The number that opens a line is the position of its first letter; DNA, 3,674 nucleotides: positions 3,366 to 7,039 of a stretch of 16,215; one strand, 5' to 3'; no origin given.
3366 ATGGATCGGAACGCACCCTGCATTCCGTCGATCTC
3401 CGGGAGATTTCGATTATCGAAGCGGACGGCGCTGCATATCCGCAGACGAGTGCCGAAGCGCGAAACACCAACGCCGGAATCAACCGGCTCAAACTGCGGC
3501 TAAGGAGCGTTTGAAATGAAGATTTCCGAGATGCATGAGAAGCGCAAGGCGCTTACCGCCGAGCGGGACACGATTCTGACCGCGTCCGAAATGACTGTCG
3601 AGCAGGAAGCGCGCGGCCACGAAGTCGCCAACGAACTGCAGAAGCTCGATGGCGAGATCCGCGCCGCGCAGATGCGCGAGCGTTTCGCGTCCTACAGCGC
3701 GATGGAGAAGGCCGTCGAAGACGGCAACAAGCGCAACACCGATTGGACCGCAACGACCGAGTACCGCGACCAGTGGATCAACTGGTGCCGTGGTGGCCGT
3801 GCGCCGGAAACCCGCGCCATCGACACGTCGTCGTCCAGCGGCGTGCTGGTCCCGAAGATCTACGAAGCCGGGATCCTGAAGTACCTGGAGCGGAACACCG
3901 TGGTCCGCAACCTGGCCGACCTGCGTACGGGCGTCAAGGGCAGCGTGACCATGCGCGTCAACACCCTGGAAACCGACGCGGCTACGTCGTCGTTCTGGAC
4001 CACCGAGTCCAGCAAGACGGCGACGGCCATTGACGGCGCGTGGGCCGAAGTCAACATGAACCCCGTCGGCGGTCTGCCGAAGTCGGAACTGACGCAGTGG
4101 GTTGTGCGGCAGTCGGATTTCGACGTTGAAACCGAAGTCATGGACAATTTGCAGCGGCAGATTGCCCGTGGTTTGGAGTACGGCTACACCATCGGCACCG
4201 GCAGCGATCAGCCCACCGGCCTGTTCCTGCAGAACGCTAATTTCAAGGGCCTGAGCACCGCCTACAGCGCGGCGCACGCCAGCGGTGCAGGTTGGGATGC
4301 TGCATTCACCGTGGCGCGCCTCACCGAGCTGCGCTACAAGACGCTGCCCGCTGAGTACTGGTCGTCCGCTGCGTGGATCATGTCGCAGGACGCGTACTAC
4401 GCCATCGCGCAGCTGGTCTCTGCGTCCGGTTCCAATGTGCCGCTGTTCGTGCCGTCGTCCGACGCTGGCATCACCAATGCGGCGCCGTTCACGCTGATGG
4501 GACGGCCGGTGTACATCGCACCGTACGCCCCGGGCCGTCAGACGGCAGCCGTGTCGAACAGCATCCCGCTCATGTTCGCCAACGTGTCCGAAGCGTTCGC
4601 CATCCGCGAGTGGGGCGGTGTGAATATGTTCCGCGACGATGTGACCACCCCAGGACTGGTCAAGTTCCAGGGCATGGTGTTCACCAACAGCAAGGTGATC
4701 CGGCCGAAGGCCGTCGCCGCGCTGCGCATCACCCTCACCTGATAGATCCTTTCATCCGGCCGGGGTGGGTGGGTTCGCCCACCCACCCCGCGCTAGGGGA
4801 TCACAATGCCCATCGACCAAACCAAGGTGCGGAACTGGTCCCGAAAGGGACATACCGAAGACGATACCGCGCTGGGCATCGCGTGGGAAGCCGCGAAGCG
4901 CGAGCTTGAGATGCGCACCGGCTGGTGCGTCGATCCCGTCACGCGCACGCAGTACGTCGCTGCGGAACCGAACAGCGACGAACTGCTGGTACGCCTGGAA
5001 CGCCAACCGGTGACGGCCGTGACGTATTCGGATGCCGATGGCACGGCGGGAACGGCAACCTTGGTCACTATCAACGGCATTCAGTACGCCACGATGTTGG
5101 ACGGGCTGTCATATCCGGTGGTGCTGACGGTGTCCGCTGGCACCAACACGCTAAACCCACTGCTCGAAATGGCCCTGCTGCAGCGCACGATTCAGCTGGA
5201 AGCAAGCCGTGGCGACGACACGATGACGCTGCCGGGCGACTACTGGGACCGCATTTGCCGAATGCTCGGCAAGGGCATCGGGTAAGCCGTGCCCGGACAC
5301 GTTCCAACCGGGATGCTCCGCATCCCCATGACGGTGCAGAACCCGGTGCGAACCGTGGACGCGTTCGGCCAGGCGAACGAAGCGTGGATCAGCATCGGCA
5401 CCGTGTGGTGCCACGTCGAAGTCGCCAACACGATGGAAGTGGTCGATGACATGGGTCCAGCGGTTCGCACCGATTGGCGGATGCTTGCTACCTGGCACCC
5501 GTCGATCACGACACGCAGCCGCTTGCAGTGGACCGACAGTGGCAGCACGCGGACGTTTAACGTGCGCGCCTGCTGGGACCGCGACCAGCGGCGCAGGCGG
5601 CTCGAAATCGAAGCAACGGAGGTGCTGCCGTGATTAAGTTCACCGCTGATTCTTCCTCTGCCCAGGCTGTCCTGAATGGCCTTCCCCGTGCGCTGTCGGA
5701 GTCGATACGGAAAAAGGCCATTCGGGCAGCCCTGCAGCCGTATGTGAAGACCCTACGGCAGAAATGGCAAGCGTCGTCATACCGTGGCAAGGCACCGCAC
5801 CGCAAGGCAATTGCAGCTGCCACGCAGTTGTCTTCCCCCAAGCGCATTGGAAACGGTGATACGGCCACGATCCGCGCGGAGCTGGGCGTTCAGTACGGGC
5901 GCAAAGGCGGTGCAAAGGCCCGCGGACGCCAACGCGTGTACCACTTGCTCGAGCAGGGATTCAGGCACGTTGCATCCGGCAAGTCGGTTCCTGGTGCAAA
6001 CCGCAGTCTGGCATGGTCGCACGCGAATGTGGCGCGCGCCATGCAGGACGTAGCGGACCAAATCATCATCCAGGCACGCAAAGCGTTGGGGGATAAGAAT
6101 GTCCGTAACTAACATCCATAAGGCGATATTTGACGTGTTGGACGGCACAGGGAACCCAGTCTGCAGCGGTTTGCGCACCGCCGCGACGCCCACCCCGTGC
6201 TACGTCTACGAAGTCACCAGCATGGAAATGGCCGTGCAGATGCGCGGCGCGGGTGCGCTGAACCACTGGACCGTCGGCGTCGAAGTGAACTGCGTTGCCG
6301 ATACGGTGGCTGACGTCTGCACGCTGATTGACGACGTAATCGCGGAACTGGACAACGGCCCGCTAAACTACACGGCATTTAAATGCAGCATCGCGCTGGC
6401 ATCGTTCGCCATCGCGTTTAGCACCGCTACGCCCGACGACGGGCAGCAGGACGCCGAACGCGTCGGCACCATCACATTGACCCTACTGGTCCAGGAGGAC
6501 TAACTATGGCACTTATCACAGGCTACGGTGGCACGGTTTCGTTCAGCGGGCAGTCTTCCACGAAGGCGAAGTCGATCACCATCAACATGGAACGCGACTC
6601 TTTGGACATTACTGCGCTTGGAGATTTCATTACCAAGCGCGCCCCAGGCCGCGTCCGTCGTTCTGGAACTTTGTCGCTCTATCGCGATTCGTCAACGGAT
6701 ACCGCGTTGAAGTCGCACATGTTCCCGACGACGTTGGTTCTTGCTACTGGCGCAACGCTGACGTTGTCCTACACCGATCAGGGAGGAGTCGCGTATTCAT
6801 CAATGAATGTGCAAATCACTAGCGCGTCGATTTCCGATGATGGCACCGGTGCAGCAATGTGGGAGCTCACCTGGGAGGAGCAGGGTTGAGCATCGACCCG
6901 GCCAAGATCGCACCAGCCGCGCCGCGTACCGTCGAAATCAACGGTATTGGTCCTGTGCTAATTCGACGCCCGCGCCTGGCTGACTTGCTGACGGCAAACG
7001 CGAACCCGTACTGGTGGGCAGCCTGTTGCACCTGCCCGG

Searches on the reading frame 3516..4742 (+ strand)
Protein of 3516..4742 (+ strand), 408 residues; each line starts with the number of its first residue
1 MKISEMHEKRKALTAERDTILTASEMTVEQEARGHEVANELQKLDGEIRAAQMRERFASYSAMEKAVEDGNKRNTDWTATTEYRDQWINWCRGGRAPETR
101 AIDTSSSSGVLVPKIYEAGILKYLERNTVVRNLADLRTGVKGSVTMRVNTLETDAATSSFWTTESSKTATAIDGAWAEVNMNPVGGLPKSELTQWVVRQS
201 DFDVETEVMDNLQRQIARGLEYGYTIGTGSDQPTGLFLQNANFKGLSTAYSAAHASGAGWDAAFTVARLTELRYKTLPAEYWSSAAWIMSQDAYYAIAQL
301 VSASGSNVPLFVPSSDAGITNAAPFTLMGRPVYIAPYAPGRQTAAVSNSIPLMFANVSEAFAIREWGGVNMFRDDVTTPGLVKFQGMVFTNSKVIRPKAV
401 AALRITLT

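Call 12: search_protein_families(library=pfam, proteins=[window:3516-4742:+], max_evalue=0.1)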
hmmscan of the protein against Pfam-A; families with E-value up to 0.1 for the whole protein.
window:3516-4742:+ (408 aa): 1 family
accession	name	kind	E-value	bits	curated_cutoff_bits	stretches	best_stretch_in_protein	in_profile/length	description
PF05065.19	Phage_capsid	-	1.5e-34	120.1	24.2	1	109-404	2-279/280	Phage capsid family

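Call 37: search_dna_similar(query=window:3516-4742:+, collection=phages, mode=protein, max_evalue=0.00001, max_rows=25)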
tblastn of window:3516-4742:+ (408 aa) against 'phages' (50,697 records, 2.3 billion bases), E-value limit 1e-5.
Records with a match: 140; places in all: 140; records where one place covers at least 80% of the query: 35.
Best place of each record, by identity: <60% 140.
By first word of the organism name: Streptococcus 94; Ruminococcus 6; phage 6; Coprococcus 4; Lachnospiraceae 3; Blautia 3; Microcystis 2; Christensenellales 2; Acutalibacteraceae 2; Agathobacter 2; and 13 more.
By host as written in the record: Streptococcus suis 11; - 8; Ruminococcus sp. 6; Coprococcus sp. 4; Streptococcus pyogenes 3; Lachnospiraceae 3; Blautia sp. 3; Christensenellales 2; and 94 more.
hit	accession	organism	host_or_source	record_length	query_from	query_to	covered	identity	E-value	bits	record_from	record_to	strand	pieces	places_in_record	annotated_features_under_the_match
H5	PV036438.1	Oscillospiraceae phage NatCom_27610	Oscillospiraceae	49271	1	405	99%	23.6%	2e-10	69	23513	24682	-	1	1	major head protein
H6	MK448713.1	Streptococcus phage Javan239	Streptococcus gordonii 1116_SGOR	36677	2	403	99%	23.7%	6e-12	74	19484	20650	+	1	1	major capsid protein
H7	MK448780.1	Streptococcus phage Javan499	Streptococcus pyogenes MGAS10394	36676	2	403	99%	23.7%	6e-12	74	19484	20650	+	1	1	major capsid protein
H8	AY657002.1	Streptococcus phage phi1207.3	Streptococcus pyogenes 2812A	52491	2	403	99%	23.7%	6e-12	74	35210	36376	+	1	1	putative capsid protein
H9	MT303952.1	Streptococcus phage phi29862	Streptococcus pyogenes MGAS29862 ...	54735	2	403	99%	23.7%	6e-12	74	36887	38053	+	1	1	composite element phi29862 encoding mefA and msrD providing M ... | major capsid protein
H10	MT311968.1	Streptococcus phage phi29961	Streptococcus pyogenes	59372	2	403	99%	23.7%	6e-12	74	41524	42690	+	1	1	composite mobile genetic element phi29661 encoding mef(A) and msr(D) ... | major capsid protein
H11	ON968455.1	Pseudanabaena phage Pan4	Pseudanabaena sp.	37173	1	400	98%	23.7%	1e-7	60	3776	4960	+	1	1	major capsid protein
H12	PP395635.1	Microcystis phage Mae-JY02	Microcystis aeruginosa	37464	1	400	98%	23.5%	5e-7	58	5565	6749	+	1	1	major capsid protein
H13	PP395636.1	Microcystis phage Mel-JY03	Microcystis elabens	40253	1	400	98%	23.5%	5e-7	58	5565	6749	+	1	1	major capsid protein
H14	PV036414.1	Ruminococcus phage NatCom_2329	Ruminococcus sp.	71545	2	405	99%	23.1%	6e-12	74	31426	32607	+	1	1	hypothetical protein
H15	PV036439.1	Ruminococcus phage NatCom_28274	Ruminococcus sp.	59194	2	405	99%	23.0%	4e-13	77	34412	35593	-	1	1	hypothetical protein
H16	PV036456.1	Monoglobales phage CHVD 5762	Monoglobales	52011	3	405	99%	23.1%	3e-11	71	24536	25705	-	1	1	major head protein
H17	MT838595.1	Bacteriophage sp.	human fecal samples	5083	1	405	99%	22.9%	5e-10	67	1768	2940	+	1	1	record has no annotation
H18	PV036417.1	Ruminococcus phage NatCom_3870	Ruminococcus sp.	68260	2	405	99%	22.8%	2e-12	75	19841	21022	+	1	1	hypothetical protein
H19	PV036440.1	Ruminococcus phage NatCom_28775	Ruminococcus sp.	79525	2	405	99%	22.8%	2e-12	75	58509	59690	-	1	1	hypothetical protein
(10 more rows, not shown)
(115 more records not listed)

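Call 71: find_related_loci(query=A5, collection=genome_contigs, flank=10000)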
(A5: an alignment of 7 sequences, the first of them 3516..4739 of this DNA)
Query A5 (408 aa) in genome_contigs; peptide patterns used: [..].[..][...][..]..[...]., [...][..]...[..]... (x = any residue, [..] = any of these).
29 stretches matched a pattern; 3 encode a relative of the query (tblastn E <= 1e-3); 3 distinct loci.
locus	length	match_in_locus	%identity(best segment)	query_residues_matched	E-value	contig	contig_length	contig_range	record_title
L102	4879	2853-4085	75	2-408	0e+0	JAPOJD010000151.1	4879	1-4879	MAG: Actinomycetota bacterium isolate bin54 k141_2317285_length_4879_cov_11.0000, whole genome shotgun sequence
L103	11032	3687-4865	52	1-408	9e-133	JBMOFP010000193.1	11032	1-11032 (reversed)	MAG: Bradymonadia bacterium isolate Deming_bin.242 contig17962, whole genome shotgun sequence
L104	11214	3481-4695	47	1-406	2e-119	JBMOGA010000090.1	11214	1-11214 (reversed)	MAG: Hyphomicrobiaceae bacterium isolate Deming_bin.275 contig17547, whole genome shotgun sequence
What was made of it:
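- Tried and rejected: The capsid profile found three short MAG contigs assigned to three different phyla, which is most likely mis-binning (call 71).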

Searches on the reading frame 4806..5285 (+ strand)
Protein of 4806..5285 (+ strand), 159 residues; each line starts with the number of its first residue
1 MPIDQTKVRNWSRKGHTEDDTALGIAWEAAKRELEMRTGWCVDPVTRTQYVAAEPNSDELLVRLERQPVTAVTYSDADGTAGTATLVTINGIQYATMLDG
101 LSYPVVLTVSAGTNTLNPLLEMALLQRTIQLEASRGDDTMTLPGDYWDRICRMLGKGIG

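Call 12: search_protein_families(library=pfam, proteins=[window:4806-5285:+], max_evalue=0.1)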
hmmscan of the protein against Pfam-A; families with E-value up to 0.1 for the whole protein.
window:4806-5285:+ (159 aa): 1 family
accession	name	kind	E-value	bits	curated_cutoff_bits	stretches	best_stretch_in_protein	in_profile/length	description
PF12293.13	T4BSS_DotH_IcmK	-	0.047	13.2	25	0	26-80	13-67/238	Putative outer membrane core complex of type IVb secretion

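Call 15: search_protein_families(library=phrogs, proteins=[window:4806-5285:+], max_evalue=0.1)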
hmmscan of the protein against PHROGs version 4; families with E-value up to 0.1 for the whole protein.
window:4806-5285:+ (159 aa): 2 families
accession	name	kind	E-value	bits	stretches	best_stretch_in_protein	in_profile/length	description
phrog_442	-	connector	0.00019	21.8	1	9-85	94-173/270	head-tail adaptor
phrog_7516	-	unknown function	0.06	14.7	1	62-139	24-102/104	-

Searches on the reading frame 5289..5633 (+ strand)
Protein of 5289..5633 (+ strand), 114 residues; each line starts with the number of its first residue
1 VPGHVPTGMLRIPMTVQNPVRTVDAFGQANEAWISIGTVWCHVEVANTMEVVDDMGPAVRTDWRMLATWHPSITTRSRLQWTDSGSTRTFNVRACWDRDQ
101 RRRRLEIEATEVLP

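Call 12: search_protein_families(library=pfam, proteins=[window:5289-5633:+], max_evalue=0.1)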
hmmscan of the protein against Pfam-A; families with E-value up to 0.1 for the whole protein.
window:5289-5633:+ (114 aa): 1 family
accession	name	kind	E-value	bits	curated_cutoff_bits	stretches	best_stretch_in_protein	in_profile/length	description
PF05521.18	Phage_HCP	-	1.3e-11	45.4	25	1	7-111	3-105/106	Phage head completion protein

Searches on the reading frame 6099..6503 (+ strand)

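Call 12: search_protein_families(library=pfam, proteins=[window:6099-6503:+], max_evalue=0.1)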
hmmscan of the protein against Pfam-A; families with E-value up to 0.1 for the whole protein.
window:6099-6503:+ (134 aa): 0 families

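Call 15: search_protein_families(library=phrogs, proteins=[window:6099-6503:+], max_evalue=0.1)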
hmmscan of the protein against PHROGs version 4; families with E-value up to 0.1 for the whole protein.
window:6099-6503:+ (134 aa): 1 family
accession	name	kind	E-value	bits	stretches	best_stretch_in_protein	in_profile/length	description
phrog_347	-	connector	0.034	14.3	1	6-87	3-83/394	tail terminator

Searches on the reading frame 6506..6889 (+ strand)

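Call 12: search_protein_families(library=pfam, proteins=[window:6506-6889:+], max_evalue=0.1)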
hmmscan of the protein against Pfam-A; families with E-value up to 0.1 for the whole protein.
window:6506-6889:+ (127 aa): 0 families

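Call 15: search_protein_families(library=phrogs, proteins=[window:6506-6889:+], max_evalue=0.1)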
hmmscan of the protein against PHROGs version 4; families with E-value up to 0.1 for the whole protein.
window:6506-6889:+ (127 aa): 2 families
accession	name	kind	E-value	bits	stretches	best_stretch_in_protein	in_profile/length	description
phrog_290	-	tail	0.00041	20.8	1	9-123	200-314/411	minor tail protein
phrog_365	-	tail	0.021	15.8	1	4-63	11-70/146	tail protein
